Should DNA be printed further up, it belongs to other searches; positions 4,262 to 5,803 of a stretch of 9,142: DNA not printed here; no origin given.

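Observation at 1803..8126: Six-gene MacB-type ABC cluster with three non-transporter genes interleaved between one ATPase and two paralogous permeases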

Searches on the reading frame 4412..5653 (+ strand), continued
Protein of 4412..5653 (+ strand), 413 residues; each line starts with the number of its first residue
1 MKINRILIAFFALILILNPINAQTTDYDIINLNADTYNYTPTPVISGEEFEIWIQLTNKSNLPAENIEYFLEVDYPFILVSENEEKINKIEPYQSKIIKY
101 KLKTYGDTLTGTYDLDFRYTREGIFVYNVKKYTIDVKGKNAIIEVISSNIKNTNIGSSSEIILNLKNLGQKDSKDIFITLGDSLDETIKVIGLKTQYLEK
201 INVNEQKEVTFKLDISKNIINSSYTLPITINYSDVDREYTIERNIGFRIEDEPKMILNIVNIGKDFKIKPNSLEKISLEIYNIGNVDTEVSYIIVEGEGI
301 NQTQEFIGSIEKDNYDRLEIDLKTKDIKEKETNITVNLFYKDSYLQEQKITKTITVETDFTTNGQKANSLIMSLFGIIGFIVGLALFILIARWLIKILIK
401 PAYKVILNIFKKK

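Call 71: get_annotated_region(hit=H1, flank=7000)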
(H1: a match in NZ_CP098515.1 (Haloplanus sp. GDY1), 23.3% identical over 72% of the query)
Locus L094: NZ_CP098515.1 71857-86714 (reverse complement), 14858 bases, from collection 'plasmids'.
description: Haloplanus sp. GDY1 plasmid unnamed1, complete sequence
organism: Haloplanus sp. GDY1 (NCBI taxid 2949993)
taxonomy: Archaea; Euryarchaeota; Halobacteria; Halobacteriales; Haloferacaceae; Haloplanus; Haloplanus sp. GDY1
host: -; source: cell culture,salt; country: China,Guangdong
typing (MOB-suite, as given by PLSDB): non-mobilizable
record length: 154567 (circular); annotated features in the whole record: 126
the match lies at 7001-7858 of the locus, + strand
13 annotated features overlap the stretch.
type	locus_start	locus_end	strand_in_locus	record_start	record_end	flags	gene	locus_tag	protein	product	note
CDS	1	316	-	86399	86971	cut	-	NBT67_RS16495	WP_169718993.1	TetR/AcrR family transcriptional regulator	GO:0006355 - regulation of DNA-templated transcription [Evidence IEA]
CDS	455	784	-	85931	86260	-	-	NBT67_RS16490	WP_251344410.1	hypothetical protein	-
CDS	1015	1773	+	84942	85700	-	-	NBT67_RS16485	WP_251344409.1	SDR family NAD(P)-dependent oxidoreductase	-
CDS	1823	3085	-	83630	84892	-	-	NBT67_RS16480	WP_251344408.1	MFS transporter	GO:0055085 - transmembrane transport [Evidence IEA]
CDS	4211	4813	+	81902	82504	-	sod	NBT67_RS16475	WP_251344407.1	superoxide dismutase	-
CDS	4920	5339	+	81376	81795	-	-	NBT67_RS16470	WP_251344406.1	Rieske 2Fe-2S domain-containing protein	-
CDS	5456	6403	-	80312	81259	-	-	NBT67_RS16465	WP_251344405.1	helix-turn-helix domain-containing protein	-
CDS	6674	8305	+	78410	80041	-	-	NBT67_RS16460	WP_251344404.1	COG1361 S-layer family protein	-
CDS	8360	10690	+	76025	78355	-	-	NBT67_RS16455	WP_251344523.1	RND family transporter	-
CDS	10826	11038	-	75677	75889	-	-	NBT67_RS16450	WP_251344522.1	hypothetical protein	-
CDS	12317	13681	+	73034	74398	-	-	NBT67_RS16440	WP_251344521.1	restriction endonuclease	GO:0009307 - DNA restriction-modification system [Evidence IEA]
CDS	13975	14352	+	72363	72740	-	-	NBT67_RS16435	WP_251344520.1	hypothetical protein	-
CDS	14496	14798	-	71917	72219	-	-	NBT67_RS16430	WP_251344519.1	hypothetical protein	-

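Call 76: search_dna_similar(query=L094:6674-8305:+, collection=plasmids, mode=protein, max_evalue=0.00001, max_rows=40)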
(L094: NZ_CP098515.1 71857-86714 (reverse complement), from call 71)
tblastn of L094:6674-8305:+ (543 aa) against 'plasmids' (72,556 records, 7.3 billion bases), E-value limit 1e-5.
Records with a match: 38; places in all: 70; records where one place covers at least 80% of the query: 33.
Best place of each record, by identity: >=99% 1; <60% 37.
By first word of the organism name: Haloarcula 14; Halobacterium 9; Haladaptatus 4; Haloferax 3; Haloplanus 1; Salinigranum 1; Salinibaculum 1; Halobaculum 1; Natronorubrum 1; Halocatena 1; and 2 more.
By predicted mobility (MOB-suite, as given by PLSDB): non-mobilizable 38.
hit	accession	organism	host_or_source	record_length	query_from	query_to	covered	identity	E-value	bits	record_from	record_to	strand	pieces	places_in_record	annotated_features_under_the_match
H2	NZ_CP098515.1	Haloplanus sp. GDY1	cell culture,salt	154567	29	543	95%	100.0%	0e+0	940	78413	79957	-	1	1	COG1361 S-layer family protein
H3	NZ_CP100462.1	Salinigranum marinum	cell culture,Saline soil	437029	29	513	89%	46.1%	5e-126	414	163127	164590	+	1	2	COG1361 S-layer family protein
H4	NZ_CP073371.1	Haloarcula sinaiiensis ATCC 33800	cell culture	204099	29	511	89%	45.1%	5e-119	393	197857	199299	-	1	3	COG1361 S-layer family protein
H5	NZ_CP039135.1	Haloarcula marismortui ATCC 43049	Cell culture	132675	29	511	89%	44.9%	9e-119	393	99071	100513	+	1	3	COG1361 S-layer family protein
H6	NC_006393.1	Haloarcula marismortui ATCC 43049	-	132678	29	511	89%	44.9%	9e-119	393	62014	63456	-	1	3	COG1361 S-layer family protein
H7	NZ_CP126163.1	Haloarcula pelagica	cell culture,sediment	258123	29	513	89%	36.5%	4e-66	240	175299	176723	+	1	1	CARDB domain-containing protein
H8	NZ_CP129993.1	Salinibaculum sp. KK48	cell culture,sediment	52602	29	513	89%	34.8%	1e-66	241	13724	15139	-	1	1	COG1361 S-layer family protein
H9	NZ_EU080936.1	Halobacterium sp. GN101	-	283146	29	511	89%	32.8%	7e-61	224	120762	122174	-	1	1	COG1361 S-layer family protein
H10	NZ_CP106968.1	Haloferax alexandrinus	-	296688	29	503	87%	33.0%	1e-55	209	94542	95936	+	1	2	COG1361 S-layer family protein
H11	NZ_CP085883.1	Halobacterium salinarum NRC-34001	Genome,Canadian salted buffalo hide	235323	29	511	89%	32.4%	6e-60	222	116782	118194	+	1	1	COG1361 S-layer family protein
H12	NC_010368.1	Halobacterium salinarum NRC-34001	-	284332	29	511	89%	32.4%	6e-60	222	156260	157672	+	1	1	COG1361 S-layer family protein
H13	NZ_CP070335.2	Halobacterium sp. BOL4-2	Salt,Salt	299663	29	511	89%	32.4%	6e-60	222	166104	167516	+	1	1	COG1361 S-layer family protein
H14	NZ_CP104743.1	Haloferax lucentense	-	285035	29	503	87%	32.6%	4e-55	208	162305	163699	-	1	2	COG1361 S-layer family protein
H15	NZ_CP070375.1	Halobacterium sp. GSL-19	Brine,Brine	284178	29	511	89%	32.0%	7e-59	219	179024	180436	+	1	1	COG1361 S-layer family protein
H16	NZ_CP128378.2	Halobacterium salinarum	-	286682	29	511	89%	32.0%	7e-59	219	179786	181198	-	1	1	COG1361 S-layer family protein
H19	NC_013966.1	Haloferax volcanii DS2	-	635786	29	503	87%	32.4%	4e-53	202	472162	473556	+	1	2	COG1361 S-layer family protein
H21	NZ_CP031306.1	Natronorubrum bangense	Cell culture,The Bange salt-alkaline ...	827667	29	513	89%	30.6%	6e-40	162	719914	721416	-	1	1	CARDB domain-containing protein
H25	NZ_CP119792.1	Haladaptatus sp. QDMS2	cell culture,sediment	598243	74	511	81%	29.9%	3e-34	145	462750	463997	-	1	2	CARDB domain-containing protein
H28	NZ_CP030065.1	Halorubrum sp. PV6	salt water,water sample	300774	31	513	89%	26.8%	2e-25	119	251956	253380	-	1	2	NEW3 domain-containing protein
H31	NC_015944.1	Haloarcula hispanica ATCC 33960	-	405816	29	496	86%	26.9%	2e-22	109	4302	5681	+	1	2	COG1361 S-layer family protein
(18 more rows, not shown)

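Call 77: get_annotated_region(hit=H19, flank=4000)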
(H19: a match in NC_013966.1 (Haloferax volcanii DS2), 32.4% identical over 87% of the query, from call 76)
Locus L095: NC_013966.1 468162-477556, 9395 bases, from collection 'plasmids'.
description: Haloferax volcanii DS2 plasmid pHV4, complete sequence
organism: Haloferax volcanii DS2 (NCBI taxid 309800)
taxonomy: Archaea; Euryarchaeota; Halobacteria; Halobacteriales; Haloferacaceae; Haloferax; Haloferax volcanii; Haloferax volcanii DS2
host: -; source: -; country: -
typing (MOB-suite, as given by PLSDB): non-mobilizable
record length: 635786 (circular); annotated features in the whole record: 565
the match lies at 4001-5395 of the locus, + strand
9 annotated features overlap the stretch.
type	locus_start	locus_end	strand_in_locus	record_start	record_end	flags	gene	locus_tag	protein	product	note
CDS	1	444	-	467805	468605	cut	phnE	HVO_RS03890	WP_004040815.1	phosphonate ABC transporter, permease protein PhnE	GO:0015716 - organic phosphonate transport [Evidence IEA]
CDS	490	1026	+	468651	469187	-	-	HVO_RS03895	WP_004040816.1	hypothetical protein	-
CDS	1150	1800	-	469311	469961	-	-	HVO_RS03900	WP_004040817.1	ribonuclease HI family protein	-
CDS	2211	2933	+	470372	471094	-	-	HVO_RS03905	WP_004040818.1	hypothetical protein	-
CDS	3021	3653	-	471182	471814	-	-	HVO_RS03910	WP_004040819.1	TetR family transcriptional regulator C-terminal domain-containing protein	-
CDS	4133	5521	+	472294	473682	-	-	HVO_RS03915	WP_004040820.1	COG1361 S-layer family protein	-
CDS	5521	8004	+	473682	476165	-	-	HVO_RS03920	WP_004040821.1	MMPL family transporter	-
CDS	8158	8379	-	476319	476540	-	-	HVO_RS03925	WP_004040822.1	hypothetical protein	-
CDS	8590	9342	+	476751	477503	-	-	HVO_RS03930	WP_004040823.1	pirin family protein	-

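Call 78: get_annotated_region(hit=H12, flank=4000)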
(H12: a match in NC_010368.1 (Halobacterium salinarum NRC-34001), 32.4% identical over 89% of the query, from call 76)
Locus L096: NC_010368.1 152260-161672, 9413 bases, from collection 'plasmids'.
description: Halobacterium salinarum R1 plasmid PHS3, complete sequence
organism: Halobacterium salinarum NRC-34001 (NCBI taxid 478009)
taxonomy: Archaea; Euryarchaeota; Halobacteria; Halobacteriales; Halobacteriaceae; Halobacterium; Halobacterium salinarum; Halobacterium salinarum NRC-34001
host: -; source: -; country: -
typing (MOB-suite, as given by PLSDB): non-mobilizable; replicon rep_cluster_621; mating-pair formation MPF_T
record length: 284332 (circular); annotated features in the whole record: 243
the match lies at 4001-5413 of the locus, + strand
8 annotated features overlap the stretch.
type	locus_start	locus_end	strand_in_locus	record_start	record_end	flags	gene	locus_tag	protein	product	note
CDS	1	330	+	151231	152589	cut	car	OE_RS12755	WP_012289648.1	chemotaxis signal transducer protein Car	GO:0006935 - chemotaxis [Evidence IEA]; GO:0007165 - signal transduction [Evidence IEA]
CDS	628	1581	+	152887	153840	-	-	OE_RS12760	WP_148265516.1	ABC transporter ATP-binding protein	-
CDS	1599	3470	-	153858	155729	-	-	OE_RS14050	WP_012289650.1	ABC transporter permease subunit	GO:0055085 - transmembrane transport [Evidence IEA]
CDS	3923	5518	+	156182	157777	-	-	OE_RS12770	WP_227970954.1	COG1361 S-layer family protein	-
CDS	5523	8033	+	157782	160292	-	-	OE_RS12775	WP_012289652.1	MMPL family transporter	-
CDS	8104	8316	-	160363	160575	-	-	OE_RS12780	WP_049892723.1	hypothetical protein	-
CDS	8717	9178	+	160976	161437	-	-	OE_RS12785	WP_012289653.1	universal stress protein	-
CDS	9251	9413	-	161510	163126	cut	-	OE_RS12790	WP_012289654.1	DASS family sodium-coupled anion symporter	GO:0006820 - monoatomic anion transport [Evidence IEA]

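Call 79: get_annotated_region(hit=H31, flank=4000)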
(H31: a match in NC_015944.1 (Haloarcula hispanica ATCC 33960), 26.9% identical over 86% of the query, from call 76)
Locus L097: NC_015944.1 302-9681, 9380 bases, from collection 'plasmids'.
description: Haloarcula hispanica ATCC 33960 plasmid pHH400, complete sequence
organism: Haloarcula hispanica ATCC 33960 (NCBI taxid 634497)
taxonomy: Archaea; Euryarchaeota; Halobacteria; Halobacteriales; Haloarculaceae; Haloarcula; Haloarcula hispanica; Haloarcula hispanica ATCC 33960
host: -; source: -; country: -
typing (MOB-suite, as given by PLSDB): non-mobilizable
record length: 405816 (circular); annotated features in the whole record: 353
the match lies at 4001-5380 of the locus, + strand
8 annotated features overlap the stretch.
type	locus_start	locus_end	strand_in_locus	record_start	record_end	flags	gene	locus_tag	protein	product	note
CDS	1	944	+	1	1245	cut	-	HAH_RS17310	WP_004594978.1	orc1/cdc6 family replication initiation protein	-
CDS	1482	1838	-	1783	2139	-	-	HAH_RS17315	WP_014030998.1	HalOD1 output domain-containing protein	-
CDS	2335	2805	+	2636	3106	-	-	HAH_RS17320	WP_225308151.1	hypothetical protein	-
CDS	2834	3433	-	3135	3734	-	-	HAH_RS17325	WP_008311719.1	TetR/AcrR family transcriptional regulator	GO:0006355 - regulation of DNA-templated transcription [Evidence IEA]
CDS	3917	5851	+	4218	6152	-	-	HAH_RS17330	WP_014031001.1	COG1361 S-layer family protein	-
CDS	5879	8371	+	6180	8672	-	-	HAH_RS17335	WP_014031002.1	MMPL family transporter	-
CDS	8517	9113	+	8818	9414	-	-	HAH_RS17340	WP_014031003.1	TetR/AcrR family transcriptional regulator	GO:0006355 - regulation of DNA-templated transcription [Evidence IEA]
CDS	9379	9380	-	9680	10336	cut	-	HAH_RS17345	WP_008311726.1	lactate utilization protein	-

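Call 83: search_dna_similar(query=L052:6001-7245:+, collection=plasmids, mode=protein, max_evalue=0.001, max_rows=20)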
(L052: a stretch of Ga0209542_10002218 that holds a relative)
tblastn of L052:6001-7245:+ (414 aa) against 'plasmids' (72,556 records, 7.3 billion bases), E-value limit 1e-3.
Records with a match: 4; places in all: 4; records where one place covers at least 80% of the query: 0.
Best place of each record, by identity: <60% 4.
By first word of the organism name: Haloarcula 4.
By predicted mobility (MOB-suite, as given by PLSDB): non-mobilizable 4.
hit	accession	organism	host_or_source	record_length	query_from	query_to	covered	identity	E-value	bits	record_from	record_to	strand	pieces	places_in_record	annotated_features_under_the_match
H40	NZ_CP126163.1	Haloarcula pelagica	cell culture,sediment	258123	71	367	72%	24.1%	3e-6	57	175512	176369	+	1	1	CARDB domain-containing protein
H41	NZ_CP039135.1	Haloarcula marismortui ATCC 43049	Cell culture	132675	93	370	67%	23.2%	1e-4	52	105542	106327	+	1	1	COG1361 S-layer family protein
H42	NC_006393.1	Haloarcula marismortui ATCC 43049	-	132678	93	370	67%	23.2%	1e-4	52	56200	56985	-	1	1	COG1361 S-layer family protein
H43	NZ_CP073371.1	Haloarcula sinaiiensis ATCC 33800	cell culture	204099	93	370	67%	23.2%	5e-4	50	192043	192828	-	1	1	COG1361 S-layer family protein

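Call 84: get_annotated_region(hit=H42, flank=9000)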
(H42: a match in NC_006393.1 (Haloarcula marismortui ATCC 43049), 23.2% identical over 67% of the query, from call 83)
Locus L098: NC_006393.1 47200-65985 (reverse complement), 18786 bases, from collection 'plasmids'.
description: Haloarcula marismortui ATCC 43049 plasmid pNG500, complete sequence
organism: Haloarcula marismortui ATCC 43049 (NCBI taxid 272569)
taxonomy: Archaea; Euryarchaeota; Halobacteria; Halobacteriales; Haloarculaceae; Haloarcula; Haloarcula marismortui; Haloarcula marismortui ATCC 43049
host: -; source: -; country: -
typing (MOB-suite, as given by PLSDB): non-mobilizable; mating-pair formation MPF_T
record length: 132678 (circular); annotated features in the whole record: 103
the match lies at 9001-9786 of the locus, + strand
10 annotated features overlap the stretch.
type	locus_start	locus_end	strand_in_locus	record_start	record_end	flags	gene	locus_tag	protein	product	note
CDS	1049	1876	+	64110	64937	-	-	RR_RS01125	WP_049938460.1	IS5 family transposase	-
CDS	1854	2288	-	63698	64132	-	-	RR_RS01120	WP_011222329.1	TetR/AcrR family transcriptional regulator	GO:0006355 - regulation of DNA-templated transcription [Evidence IEA]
CDS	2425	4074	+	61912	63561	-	-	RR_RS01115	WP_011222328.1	COG1361 S-layer family protein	-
CDS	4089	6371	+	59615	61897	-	-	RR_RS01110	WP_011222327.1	RND family transporter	-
CDS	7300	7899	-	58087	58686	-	-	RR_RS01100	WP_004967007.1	TetR/AcrR family transcriptional regulator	GO:0006355 - regulation of DNA-templated transcription [Evidence IEA]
CDS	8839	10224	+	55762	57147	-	-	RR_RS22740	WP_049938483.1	COG1361 S-layer family protein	-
CDS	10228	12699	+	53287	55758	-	-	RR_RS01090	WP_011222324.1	MMPL family transporter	-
CDS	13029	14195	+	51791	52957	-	-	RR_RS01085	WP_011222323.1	AI-2E family transporter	GO:1905887 - autoinducer AI-2 transmembrane transport [Evidence IEA]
CDS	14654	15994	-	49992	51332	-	-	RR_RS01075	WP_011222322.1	ISH6-like element ISHma5 family transposase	GO:0006313 - DNA transposition [Evidence IEA]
CDS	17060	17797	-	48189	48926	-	-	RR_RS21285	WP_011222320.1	hypothetical protein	-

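Call 87: search_protein_families(library=pfam, proteins=[L052:2176-4458:+, L052:435-2105:-, L052:10326-11600:-, L029:10471-12453:+, L029:3246-4499:-, L049:2763-4109:+, L049:8685-9674:-, L070:3009-5156:-, L070:11904-13148:-, L036:2266-3246:-], max_evalue=0.00001)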
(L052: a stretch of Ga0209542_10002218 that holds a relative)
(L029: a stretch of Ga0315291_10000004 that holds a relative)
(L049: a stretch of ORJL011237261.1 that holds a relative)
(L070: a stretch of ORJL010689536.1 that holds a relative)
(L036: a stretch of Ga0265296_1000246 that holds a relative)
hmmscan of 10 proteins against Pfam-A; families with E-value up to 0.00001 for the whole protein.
L052:2176-4458:+ (760 aa): 4 families
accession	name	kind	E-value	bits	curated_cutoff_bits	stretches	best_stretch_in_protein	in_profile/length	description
PF09334.17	tRNA-synt_1g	-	1.7e-145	485.1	20.1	1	2-385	11-391/391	tRNA synthetases class I (M)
PF03483.22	B3_4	-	7.5e-19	68.4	29.3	1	613-731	13-129/174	B3/4 domain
PF19303.5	Anticodon_3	-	2.5e-18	66.8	23.5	1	399-538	8-150/152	Anticodon binding domain of methionyl tRNA ligase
PF00133.28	tRNA-synt_1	-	9.1e-09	35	22.7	1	4-233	37-245/414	tRNA synthetases class I (I, L, M and V)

L052:435-2105:- (556 aa): 1 family
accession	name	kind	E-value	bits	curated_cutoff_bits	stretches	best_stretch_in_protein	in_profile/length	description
PF00496.27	SBP_bac_5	-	4.4e-98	329.2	32.4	1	102-464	1-363/368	Bacterial extracellular solute-binding proteins, family 5 Middle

L052:10326-11600:- (424 aa): 2 families
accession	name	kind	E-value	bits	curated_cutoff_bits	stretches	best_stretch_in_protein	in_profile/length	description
PF00208.27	ELFV_dehydrog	-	4.8e-77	259.3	23.4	1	193-423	1-241/241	Glutamate/Leucine/Phenylalanine/Valine dehydrogenase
PF02812.23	ELFV_dehydrog_N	-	7.1e-55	184.7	25.3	1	47-174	1-128/129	Glu/Leu/Phe/Val dehydrogenase, dimerisation domain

L029:10471-12453:+ (660 aa): 0 families

L029:3246-4499:- (417 aa): 0 families

L049:2763-4109:+ (448 aa): 0 families

L049:8685-9674:- (329 aa): 2 families
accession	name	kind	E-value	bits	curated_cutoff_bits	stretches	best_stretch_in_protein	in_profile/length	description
PF01769.21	MgtE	-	2.6e-17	63.7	27.6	1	202-324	1-125/125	Divalent cation transporter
PF00571.33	CBS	-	5.2e-15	56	24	1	79-129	2-53/57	CBS domain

L070:3009-5156:- (715 aa): 0 families

L070:11904-13148:- (414 aa): 1 family
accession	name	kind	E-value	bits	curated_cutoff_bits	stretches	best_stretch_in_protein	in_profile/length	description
PF00482.28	T2SSF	-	6.4e-18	65.4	25.2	1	241-366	2-122/125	Type II secretion system (T2SS), protein F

L036:2266-3246:- (326 aa): 1 family
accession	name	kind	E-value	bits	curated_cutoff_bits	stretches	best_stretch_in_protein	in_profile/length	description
PF00085.26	Thioredoxin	-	1.4e-07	31.9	23.5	1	185-256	4-74/103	Thioredoxin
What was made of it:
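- Tried and rejected: Inconclusive (call 87).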

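Call 93: get_annotated_region(hit=H21, flank=3500)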
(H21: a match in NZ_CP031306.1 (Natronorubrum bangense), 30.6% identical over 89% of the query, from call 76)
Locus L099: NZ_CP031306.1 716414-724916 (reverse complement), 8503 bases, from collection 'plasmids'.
description: Natronorubrum bangense strain JCM 10635 plasmid unnamed1, complete sequence
organism: Natronorubrum bangense (NCBI taxid 61858)
taxonomy: Archaea; Euryarchaeota; Halobacteria; Halobacteriales; Natrialbaceae; Natronorubrum; Natronorubrum bangense
host: -; source: Cell culture,The Bange salt-alkaline lake in Tibet; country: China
typing (MOB-suite, as given by PLSDB): non-mobilizable
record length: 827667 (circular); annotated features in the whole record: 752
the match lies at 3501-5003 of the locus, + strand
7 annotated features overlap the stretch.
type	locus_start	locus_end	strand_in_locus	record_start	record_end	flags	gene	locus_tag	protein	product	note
CDS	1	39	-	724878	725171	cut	-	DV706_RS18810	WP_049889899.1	translation initiation factor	-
CDS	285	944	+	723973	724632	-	-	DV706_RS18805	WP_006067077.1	queuosine precursor transporter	GO:1990397 - queuosine salvage [Evidence IEA]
CDS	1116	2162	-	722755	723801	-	-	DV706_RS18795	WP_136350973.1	IS630 family transposase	-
CDS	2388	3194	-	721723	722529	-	-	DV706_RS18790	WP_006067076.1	helix-turn-helix domain-containing protein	-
CDS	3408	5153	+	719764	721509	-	-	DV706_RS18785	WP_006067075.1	CARDB domain-containing protein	-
CDS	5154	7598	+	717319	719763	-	-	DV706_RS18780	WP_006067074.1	MMPL family transporter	-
CDS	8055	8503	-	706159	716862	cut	-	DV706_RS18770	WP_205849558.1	right-handed parallel beta-helix repeat-containing protein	-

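Call 94: get_annotated_region(hit=H25, flank=3500)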
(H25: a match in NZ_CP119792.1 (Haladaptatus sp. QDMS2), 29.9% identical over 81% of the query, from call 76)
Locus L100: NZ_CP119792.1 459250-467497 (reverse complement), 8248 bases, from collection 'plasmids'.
description: Haladaptatus sp. QDMS2 plasmid unnamed1, complete sequence
organism: Haladaptatus sp. QDMS2 (NCBI taxid 3033391)
taxonomy: Archaea; Euryarchaeota; Halobacteria; Halobacteriales; Haladaptataceae; Haladaptatus; Haladaptatus sp. QDMS2
host: -; source: cell culture,sediment; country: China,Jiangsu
typing (MOB-suite, as given by PLSDB): non-mobilizable
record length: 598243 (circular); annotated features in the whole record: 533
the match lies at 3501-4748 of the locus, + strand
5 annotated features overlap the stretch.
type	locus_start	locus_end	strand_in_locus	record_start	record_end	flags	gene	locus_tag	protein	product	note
CDS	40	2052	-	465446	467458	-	-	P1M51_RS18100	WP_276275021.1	alkaline phosphatase D family protein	-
CDS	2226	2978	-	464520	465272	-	-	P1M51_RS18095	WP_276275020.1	helix-turn-helix domain-containing protein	-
CDS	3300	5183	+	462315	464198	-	-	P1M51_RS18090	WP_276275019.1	CARDB domain-containing protein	-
CDS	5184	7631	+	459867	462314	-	-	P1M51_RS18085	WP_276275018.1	MMPL family transporter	-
CDS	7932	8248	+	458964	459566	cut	-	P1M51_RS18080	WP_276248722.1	TetR/AcrR family transcriptional regulator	GO:0006355 - regulation of DNA-templated transcription [Evidence IEA]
